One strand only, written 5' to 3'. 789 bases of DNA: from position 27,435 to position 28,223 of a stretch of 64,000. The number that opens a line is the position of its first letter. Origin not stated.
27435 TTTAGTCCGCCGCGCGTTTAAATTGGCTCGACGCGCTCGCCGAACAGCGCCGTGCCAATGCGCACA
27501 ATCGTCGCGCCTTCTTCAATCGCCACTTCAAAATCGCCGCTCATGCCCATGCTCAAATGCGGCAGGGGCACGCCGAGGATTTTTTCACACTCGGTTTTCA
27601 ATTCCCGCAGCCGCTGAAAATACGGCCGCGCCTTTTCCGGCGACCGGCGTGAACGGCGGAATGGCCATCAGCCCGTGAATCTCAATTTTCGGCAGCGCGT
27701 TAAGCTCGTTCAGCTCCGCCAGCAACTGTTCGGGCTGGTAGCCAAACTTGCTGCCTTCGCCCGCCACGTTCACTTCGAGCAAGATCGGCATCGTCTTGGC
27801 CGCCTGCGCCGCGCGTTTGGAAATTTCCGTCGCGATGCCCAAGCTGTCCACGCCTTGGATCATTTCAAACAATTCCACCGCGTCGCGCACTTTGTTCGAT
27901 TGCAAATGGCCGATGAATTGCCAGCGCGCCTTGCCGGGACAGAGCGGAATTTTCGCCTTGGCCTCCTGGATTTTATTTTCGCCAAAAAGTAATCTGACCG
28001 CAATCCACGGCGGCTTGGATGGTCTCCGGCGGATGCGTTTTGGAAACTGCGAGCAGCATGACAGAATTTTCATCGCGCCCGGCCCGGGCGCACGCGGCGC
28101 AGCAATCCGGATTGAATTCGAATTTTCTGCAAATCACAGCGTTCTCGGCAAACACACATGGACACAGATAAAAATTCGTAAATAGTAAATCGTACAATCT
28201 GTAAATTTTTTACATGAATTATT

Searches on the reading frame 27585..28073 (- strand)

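Call 27: search_protein_families(library=pfam, proteins=[window:27585-28073:-], max_evalue=0.001)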
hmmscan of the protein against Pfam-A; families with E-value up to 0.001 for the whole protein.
window:27585-28073:- (162 aa): 1 family
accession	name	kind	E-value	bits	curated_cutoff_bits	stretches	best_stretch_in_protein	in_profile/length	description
PF01168.26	Ala_racemase_N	-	2.2e-09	37.8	24.1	1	30-140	51-157/220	Alanine racemase, N-terminal domain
